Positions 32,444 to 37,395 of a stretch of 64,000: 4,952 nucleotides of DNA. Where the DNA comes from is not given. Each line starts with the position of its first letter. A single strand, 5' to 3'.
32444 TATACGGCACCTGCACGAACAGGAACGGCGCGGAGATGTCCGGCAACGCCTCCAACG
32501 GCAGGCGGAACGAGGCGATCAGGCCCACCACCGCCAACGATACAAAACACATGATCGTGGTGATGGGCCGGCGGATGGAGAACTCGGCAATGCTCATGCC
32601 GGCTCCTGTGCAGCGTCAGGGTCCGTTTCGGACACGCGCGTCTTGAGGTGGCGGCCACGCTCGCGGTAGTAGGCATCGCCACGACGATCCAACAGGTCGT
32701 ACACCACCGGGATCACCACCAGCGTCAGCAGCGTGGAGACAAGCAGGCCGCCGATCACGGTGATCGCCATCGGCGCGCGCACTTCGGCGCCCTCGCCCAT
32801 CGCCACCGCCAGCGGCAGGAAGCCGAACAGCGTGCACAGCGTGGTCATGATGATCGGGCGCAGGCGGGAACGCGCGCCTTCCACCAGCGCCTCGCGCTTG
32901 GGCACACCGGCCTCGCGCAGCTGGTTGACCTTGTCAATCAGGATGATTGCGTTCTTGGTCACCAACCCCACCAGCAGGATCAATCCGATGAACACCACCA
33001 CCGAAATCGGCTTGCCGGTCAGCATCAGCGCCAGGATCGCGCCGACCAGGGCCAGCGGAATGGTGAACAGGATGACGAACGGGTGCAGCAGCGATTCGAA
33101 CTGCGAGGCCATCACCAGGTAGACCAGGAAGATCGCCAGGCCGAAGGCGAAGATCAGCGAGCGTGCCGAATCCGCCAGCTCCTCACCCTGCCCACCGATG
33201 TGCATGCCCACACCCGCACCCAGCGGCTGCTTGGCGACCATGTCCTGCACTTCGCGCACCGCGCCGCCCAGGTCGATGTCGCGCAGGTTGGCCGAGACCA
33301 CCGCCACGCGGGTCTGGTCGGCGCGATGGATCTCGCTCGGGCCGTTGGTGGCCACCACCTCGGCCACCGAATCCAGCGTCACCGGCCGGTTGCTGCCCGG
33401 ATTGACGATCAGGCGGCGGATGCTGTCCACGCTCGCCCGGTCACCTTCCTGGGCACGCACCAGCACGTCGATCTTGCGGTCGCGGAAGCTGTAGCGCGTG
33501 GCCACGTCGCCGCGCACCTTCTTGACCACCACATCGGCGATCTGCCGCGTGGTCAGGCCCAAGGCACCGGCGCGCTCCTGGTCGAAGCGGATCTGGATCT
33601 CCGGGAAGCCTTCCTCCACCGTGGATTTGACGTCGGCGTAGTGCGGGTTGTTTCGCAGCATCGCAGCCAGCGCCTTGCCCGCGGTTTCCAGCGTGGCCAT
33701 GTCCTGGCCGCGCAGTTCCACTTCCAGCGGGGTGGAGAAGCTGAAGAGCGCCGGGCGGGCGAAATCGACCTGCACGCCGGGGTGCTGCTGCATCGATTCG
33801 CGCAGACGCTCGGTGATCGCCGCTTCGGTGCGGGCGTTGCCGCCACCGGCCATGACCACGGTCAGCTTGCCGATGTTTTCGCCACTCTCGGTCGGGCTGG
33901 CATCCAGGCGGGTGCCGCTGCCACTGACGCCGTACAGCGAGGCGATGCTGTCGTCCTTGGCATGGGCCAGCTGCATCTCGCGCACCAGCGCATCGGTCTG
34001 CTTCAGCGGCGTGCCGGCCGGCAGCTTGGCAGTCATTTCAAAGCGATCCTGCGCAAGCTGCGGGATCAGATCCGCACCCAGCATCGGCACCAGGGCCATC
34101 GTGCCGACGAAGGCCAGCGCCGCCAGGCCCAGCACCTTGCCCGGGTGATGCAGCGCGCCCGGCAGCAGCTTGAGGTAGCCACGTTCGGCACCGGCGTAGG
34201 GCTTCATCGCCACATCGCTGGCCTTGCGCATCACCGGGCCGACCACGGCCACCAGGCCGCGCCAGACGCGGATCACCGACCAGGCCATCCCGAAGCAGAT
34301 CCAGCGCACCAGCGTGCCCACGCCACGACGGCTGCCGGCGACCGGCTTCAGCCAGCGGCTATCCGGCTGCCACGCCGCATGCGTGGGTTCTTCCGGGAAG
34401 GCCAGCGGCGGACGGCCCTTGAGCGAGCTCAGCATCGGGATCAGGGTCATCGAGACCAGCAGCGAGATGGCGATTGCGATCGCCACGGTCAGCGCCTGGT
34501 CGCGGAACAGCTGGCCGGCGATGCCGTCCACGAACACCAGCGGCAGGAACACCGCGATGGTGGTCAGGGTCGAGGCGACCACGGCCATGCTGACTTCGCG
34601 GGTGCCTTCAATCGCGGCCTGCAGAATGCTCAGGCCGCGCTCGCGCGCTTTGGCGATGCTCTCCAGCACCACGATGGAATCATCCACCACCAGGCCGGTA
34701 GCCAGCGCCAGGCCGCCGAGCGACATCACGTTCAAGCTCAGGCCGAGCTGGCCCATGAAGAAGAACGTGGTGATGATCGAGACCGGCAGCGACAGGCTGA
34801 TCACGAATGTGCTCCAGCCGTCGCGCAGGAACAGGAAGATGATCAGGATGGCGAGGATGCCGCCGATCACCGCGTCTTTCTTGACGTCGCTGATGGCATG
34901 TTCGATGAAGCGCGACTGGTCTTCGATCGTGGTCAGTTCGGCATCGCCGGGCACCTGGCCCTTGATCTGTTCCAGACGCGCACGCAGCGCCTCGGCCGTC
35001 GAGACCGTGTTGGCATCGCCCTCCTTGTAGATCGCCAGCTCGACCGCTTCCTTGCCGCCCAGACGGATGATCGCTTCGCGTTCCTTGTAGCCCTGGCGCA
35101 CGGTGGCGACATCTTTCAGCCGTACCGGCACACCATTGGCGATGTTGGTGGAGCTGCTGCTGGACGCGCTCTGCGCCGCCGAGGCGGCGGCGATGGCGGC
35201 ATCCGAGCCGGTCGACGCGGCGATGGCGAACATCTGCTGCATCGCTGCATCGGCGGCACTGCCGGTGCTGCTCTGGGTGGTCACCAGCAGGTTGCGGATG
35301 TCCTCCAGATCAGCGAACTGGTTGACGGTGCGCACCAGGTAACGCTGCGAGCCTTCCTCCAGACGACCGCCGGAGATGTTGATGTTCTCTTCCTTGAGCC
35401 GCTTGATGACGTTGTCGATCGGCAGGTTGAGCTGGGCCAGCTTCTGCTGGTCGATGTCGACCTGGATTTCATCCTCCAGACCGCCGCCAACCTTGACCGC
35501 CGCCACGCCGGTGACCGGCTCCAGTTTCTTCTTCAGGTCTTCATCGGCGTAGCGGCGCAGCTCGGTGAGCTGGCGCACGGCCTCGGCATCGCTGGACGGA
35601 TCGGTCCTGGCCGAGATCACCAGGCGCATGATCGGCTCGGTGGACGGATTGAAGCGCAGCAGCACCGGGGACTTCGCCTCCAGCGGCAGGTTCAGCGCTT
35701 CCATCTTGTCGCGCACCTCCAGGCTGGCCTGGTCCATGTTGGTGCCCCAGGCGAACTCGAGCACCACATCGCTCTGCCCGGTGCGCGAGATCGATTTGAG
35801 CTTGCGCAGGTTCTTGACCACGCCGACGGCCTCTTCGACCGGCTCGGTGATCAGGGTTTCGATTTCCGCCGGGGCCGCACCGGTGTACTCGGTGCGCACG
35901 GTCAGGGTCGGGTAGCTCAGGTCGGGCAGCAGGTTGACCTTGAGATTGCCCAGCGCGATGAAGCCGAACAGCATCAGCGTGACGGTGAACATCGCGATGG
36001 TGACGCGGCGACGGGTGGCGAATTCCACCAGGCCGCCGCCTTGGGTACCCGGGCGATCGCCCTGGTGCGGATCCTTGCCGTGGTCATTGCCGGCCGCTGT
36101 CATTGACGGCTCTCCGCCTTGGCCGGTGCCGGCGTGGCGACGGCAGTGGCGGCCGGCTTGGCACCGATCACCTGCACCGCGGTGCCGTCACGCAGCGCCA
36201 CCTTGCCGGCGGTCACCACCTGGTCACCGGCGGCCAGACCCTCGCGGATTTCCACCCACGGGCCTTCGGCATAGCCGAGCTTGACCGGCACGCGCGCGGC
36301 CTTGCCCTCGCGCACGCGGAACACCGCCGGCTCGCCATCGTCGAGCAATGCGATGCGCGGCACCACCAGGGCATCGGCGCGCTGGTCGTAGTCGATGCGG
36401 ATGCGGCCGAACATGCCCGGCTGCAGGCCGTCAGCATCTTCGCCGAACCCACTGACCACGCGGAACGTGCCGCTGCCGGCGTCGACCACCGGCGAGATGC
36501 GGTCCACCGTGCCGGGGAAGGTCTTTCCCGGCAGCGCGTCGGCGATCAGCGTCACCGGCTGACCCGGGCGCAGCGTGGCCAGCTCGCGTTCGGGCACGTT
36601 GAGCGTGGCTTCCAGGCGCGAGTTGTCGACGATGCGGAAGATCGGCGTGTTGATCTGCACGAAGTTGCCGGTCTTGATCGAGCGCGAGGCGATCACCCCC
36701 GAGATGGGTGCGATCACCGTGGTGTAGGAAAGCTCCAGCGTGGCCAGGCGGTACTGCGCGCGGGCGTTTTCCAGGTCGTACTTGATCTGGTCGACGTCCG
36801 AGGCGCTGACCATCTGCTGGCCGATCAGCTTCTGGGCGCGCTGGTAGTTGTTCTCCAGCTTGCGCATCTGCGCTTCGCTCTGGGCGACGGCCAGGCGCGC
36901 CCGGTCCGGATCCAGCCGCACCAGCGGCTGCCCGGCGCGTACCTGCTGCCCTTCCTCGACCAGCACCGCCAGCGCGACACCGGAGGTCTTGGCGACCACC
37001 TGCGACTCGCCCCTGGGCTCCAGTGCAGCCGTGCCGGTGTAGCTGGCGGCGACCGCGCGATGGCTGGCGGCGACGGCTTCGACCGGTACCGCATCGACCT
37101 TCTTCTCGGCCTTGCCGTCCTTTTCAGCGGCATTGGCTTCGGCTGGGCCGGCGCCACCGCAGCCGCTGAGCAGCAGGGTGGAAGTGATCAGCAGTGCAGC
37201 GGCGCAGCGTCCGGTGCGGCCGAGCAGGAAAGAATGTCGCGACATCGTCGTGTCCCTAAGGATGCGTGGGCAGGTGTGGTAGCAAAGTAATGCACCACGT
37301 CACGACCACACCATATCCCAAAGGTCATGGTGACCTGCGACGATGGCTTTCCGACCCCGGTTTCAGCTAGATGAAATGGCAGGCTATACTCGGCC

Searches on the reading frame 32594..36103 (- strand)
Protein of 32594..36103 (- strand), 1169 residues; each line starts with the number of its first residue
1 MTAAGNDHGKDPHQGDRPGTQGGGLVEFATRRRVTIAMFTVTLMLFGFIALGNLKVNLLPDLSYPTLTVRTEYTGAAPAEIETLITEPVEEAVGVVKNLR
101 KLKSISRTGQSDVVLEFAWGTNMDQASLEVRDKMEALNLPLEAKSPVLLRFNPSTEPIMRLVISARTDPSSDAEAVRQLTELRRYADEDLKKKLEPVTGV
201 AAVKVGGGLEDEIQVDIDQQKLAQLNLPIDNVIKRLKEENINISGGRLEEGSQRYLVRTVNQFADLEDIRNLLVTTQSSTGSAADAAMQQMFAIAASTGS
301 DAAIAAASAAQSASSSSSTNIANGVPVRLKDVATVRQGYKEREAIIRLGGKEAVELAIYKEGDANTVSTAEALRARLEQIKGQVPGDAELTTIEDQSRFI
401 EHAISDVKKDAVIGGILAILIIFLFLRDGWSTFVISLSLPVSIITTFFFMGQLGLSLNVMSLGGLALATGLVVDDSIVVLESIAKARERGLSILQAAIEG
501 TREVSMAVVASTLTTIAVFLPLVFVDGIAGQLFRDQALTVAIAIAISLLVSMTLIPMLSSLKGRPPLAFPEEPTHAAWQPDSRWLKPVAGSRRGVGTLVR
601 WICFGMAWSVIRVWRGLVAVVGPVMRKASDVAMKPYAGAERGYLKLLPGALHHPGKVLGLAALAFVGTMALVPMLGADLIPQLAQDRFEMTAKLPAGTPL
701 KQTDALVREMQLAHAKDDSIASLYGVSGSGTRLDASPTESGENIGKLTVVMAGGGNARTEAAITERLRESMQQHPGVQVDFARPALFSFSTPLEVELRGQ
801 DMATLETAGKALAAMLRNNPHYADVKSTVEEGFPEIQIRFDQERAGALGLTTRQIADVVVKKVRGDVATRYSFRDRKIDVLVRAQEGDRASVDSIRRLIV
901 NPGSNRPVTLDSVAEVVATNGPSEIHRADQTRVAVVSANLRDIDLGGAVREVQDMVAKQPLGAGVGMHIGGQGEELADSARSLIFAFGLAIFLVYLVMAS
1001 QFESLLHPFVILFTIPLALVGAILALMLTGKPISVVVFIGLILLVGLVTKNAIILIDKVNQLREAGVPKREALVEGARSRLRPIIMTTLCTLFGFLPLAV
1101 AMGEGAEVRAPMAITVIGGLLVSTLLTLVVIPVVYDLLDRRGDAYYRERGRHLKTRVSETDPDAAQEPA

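Call 65: search_protein_families(library=pfam, proteins=[window:32594-36103:-], max_evalue=0.00001)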
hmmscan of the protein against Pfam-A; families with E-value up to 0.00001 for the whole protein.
window:32594-36103:- (1169 aa): 2 families
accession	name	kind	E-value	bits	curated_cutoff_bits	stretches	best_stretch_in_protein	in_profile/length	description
PF00873.25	ACR_tran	-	2.3e-255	850.4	28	3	638-1138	511-1020/1021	AcrB/AcrD/AcrF family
PF03176.21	MMPL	-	2.4e-16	60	20.5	2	941-1144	99-307/333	MMPL family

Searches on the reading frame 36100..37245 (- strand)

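Call 44: search_protein_families(library=pfam, proteins=[window:36100-37245:-], max_evalue=0.00001)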
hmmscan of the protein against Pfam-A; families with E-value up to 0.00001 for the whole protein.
window:36100-37245:- (381 aa): 2 families
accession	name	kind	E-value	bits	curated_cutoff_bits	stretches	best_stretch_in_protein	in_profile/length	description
PF13437.12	HlyD_3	-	8.7e-27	94.4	22.2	1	176-267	1-93/106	HlyD family secretion protein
PF16576.10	HlyD_D23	-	1.5e-26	93.4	30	1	69-279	8-213/214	Barrel-sandwich domain of CusB or HlyD membrane-fusion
